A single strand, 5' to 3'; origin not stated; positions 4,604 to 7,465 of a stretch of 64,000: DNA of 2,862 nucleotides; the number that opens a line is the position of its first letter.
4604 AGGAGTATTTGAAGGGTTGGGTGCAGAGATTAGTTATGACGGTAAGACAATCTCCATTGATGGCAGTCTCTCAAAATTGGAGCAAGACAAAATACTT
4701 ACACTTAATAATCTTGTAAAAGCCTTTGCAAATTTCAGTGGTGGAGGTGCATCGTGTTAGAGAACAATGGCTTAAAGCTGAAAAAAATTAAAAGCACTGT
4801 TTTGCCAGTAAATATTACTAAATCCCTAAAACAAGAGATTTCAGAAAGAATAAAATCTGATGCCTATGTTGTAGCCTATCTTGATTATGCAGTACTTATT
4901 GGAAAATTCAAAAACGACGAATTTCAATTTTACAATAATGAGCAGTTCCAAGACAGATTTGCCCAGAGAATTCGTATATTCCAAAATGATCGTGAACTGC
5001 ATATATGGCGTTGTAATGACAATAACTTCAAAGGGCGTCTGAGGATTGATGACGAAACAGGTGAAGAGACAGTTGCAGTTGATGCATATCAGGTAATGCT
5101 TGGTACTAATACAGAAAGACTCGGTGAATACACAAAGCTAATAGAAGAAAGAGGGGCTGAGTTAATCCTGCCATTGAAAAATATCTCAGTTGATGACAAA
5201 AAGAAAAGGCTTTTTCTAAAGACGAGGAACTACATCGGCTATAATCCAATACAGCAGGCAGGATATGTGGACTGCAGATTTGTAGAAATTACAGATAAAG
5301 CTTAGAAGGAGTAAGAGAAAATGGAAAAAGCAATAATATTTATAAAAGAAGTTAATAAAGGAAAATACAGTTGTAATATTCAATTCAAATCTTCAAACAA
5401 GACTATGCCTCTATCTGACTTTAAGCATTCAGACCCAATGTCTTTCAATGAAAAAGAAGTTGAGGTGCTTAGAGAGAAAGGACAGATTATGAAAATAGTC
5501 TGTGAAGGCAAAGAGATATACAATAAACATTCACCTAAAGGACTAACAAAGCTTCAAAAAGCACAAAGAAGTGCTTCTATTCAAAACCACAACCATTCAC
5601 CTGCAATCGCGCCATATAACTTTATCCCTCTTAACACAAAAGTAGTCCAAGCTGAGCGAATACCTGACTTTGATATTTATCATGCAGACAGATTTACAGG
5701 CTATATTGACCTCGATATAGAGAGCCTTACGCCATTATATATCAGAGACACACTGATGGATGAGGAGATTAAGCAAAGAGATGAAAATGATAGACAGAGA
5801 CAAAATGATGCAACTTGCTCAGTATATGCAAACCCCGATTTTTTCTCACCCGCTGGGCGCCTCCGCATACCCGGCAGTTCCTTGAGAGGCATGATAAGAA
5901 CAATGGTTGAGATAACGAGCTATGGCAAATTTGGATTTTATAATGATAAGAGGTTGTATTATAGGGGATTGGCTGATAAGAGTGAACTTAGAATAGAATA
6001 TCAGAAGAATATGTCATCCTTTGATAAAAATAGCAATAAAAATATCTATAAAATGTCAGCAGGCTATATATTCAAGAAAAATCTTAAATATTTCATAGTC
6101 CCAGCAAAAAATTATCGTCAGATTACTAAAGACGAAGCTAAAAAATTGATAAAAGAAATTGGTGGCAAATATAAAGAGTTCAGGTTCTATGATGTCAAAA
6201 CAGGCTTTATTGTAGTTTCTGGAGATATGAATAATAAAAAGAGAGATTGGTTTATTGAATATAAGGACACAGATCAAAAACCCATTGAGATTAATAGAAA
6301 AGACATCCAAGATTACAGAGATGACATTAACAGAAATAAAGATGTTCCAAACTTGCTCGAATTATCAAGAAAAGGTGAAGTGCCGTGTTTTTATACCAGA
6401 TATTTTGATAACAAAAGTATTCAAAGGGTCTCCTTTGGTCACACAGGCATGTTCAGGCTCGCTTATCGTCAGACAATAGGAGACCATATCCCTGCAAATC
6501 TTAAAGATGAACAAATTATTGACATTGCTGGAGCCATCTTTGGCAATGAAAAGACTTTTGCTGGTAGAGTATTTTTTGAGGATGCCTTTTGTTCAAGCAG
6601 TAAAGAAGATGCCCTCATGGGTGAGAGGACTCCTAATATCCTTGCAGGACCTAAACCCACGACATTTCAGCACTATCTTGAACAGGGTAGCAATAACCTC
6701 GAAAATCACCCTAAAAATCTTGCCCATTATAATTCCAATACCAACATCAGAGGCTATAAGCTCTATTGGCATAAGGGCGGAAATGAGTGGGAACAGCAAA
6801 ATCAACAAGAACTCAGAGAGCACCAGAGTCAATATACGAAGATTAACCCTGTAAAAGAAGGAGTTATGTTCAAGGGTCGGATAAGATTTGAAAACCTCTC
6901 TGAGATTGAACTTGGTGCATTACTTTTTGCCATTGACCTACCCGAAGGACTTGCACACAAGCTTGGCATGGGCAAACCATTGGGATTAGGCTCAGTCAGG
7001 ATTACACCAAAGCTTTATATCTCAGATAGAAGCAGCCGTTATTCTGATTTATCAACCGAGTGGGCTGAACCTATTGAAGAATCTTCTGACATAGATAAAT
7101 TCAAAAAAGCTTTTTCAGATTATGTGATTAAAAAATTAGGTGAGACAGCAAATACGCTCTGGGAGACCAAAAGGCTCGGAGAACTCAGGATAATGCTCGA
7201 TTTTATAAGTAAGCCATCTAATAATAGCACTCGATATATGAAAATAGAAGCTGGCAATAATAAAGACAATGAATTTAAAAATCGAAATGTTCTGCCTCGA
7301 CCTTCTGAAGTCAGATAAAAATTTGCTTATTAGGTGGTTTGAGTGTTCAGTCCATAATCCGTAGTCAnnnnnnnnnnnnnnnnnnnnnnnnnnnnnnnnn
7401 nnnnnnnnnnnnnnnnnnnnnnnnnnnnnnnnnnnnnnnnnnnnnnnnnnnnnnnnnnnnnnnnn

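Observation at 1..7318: Type III-D-variant-like CRISPR-Cas effector operon in a partially fused state, with no array or accessory genes on its 3' side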

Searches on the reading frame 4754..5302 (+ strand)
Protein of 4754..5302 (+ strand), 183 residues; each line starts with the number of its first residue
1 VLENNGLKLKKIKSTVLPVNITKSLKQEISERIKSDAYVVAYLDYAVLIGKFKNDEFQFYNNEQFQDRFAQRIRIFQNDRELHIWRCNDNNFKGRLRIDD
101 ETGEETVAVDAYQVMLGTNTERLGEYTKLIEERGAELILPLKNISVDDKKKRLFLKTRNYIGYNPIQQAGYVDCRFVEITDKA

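Call 5: search_protein_families(library=ncbifam, proteins=[window:4754-5302:+], max_evalue=0.01)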
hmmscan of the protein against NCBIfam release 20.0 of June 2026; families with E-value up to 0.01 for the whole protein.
window:4754-5302:+ (183 aa): 1 family
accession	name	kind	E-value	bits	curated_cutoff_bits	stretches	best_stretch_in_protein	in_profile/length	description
TIGR03984.2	TIGR03984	equivalog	1.5e-33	115.9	35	1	28-180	5-169/170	type III-D CRISPR-associated protein Csx19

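Call 6: search_protein_families(library=pfam, proteins=[window:4754-5302:+], max_evalue=0.01)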
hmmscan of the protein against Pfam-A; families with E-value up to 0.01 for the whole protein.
window:4754-5302:+ (183 aa): 0 families

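Call 7: search_protein_families(library=padloc, proteins=[window:4754-5302:+], max_evalue=0.01)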
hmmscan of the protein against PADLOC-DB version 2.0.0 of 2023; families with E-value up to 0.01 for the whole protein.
window:4754-5302:+ (183 aa): 2 families
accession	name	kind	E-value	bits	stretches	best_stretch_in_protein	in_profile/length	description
PDLC01430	Csx19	-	1.2e-42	143.5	1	21-182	16-166/167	CAS-III-D; effector_UNK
PDLC01034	Csx19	-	2e-24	84.5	1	27-182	22-145/148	core gene (cas11)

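Call 26: search_solved_structures(query=window:4754-5302:+, max_evalue=0.01)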
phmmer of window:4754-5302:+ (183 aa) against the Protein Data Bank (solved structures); distinct sequences matched with E-value up to 0.01: 1.
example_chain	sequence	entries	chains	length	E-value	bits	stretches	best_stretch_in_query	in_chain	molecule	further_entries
9p9u_A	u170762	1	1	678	0.0087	19.1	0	68-114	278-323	Epidermal growth factor receptor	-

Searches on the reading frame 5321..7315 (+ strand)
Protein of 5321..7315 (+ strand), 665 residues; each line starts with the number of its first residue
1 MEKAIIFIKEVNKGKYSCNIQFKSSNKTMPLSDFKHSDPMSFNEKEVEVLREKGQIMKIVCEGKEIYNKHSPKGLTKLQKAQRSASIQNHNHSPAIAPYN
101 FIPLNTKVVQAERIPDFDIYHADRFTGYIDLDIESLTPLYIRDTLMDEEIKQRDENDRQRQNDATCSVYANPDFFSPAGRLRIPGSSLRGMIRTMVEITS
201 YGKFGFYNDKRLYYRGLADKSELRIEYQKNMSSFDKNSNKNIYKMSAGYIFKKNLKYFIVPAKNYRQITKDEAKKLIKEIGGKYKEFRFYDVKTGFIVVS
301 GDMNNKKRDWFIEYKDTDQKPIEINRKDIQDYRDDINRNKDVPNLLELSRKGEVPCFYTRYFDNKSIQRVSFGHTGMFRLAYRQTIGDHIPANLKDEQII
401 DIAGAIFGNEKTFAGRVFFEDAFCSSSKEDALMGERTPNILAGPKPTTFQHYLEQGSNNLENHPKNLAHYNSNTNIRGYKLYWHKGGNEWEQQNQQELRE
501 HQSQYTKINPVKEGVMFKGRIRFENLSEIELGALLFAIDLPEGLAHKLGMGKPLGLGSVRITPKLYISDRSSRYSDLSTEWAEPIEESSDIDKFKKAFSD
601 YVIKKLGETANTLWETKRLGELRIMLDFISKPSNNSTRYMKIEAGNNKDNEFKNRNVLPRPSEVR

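Call 5: search_protein_families(library=ncbifam, proteins=[window:5321-7315:+], max_evalue=0.01)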
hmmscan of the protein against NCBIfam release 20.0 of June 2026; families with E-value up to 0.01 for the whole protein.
window:5321-7315:+ (665 aa): 5 families
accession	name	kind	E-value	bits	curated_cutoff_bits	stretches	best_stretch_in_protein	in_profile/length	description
TIGR03986.1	TIGR03986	equivalog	5.8e-132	442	161.35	2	293-627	221-567/568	TIGR03986 family type III CRISPR-associated RAMP protein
NF041225.1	Cas_III-E_gRAMP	equivalog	4.3e-33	113.9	700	2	471-635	1443-1592/1636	type III-E CRISPR-associated gRAMP effector Cas7-11e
NF049957.1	Cas_III-I_gRAMP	exception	3.2e-15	55.1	800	1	495-592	956-1057/1076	type III-I CRISPR-associated gRAMP effector Cas7-11i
TIGR02581.1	cas_cyan_RAMP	equivalog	0.001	18.8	108.05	0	177-198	37-58/216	type III CRISPR-associated RAMP protein Csx7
TIGR03115.2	cas7_csf2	equivalog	0.0069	15.6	130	0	442-597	180-329/346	type IV CRISPR-associated protein Csf2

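Call 6: search_protein_families(library=pfam, proteins=[window:5321-7315:+], max_evalue=0.01)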
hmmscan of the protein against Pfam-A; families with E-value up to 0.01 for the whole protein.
window:5321-7315:+ (665 aa): 2 families
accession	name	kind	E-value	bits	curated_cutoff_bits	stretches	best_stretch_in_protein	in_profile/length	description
PF03787.20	RAMPs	-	7.2e-12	46.6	22.1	2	376-560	40-189/189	RAMP superfamily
PF00533.33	BRCT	-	0.0073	17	21.3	0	253-304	7-55/78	BRCA1 C Terminus (BRCT) domain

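Call 7: search_protein_families(library=padloc, proteins=[window:5321-7315:+], max_evalue=0.01)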
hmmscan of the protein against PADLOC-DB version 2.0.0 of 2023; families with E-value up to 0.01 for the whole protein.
window:5321-7315:+ (665 aa): 15 families
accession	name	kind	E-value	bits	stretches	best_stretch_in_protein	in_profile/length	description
PDLC02114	Cas7_IIId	-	2e-169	563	1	89-664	9-543/546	-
PDLC01407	Csm3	-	2.2e-136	454.1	1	93-664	3-515/519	"CAS-III-A,CAS-III-D; effector_G7"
PDLC01013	Csm3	-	2.5e-136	454.3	2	293-655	238-613/650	Csm3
PDLC02116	Cas7_IIId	-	5e-83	277.9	2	285-661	234-579/617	-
PDLC02108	Cas7_IIId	-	1.7e-75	253.2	1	97-654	4-491/540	-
PDLC02109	Cas7_IIId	-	6.8e-46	155.4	1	96-564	7-445/544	-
PDLC01220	gRAMP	-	5.1e-34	115.1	2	470-581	1318-1419/1494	CAS-III-E; effector_UNK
PDLC01016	Csm3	-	1e-21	76.2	1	133-560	3-189/189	Csm3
PDLC01613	Csm3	-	1.2e-12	47.1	1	133-560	2-177/177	"CAS-III-A,CAS-III-D; effector_G7"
PDLC01442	Csm3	-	1.5e-11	42.6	2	403-593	84-199/208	"CAS-III-A,CAS-III-D; effector_G7"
PDLC01724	typeIV_Cas7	-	4.8e-07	27.7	1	401-599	115-315/329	Csf2_0_IV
PDLC01017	Csm3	-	1.4e-06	26.3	1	178-217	45-85/257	Csm3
PDLC01296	Csm3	-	3.8e-05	21.8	0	178-198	35-55/192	"CAS-III-A,CAS-III-D; effector_G7"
PDLC01015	Csm3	-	0.00032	20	0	376-474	37-116/178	Csm3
PDLC00987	Cmr6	-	0.0027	15.7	0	376-428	74-126/213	Cmr6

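Call 27: search_solved_structures(query=window:5321-7315:+, max_evalue=0.01)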
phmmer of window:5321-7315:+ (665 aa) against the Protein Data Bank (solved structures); distinct sequences matched with E-value up to 0.01: 18.
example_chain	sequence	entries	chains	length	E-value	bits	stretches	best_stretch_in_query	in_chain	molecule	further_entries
7x7a_A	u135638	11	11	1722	9.8e-23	83.7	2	472-562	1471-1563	RAMP superfamily protein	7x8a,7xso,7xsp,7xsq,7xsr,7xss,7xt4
7y80_A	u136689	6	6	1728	9.9e-23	83.7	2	472-562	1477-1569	RAMP superfamily protein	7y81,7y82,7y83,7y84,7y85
8gna_A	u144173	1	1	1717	1.5e-22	83.1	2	472-562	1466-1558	RAMP superfamily protein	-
7x7r_A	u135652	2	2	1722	1.5e-22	83.1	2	472-562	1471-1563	RAMP superfamily protein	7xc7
8d97_A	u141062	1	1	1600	1.9e-22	82.8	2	472-562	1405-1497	RAMP superfamily protein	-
8d8n_B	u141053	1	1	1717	2.7e-22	82.3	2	472-562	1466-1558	RAMP superfamily protein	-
8d9h_B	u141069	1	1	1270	1.1e-21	80.2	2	472-562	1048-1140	RAMP superfamily protein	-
8d9g_B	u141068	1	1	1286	1.3e-21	80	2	472-562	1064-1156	RAMP superfamily protein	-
8d9f_B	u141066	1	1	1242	1.8e-21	79.5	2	472-562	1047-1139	RAMP superfamily protein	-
8d9e_B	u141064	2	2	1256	2.2e-21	79.3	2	472-562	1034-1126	RAMP superfamily protein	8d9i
8eex_A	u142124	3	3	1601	1.3e-18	70.1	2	96-232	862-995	Cas7-11 | CRISPR-associated RAMP family protein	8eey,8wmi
7yn9_A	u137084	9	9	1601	1.3e-18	70.1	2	96-232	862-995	CRISPR-associated RAMP family protein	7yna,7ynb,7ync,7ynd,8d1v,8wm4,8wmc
7y9y_A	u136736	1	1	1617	1.3e-18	70.1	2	96-232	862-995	CRISPR-associated RAMP family protein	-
7wah_A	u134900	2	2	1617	1.3e-18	70.1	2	96-232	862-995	CRISPR-associated RAMP family protein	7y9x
8gs2_A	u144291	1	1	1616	1.3e-18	70.1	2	96-232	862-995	CRISPR-associated RAMP family protein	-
8s9t_E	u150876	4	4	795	6e-13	51.4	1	496-562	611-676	TIGR03986 family CRISPR-associated RAMP protein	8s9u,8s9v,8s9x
9wxh_D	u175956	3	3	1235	2e-12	49.7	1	502-577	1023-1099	TIGR03986 family CRISPR-associated RAMP protein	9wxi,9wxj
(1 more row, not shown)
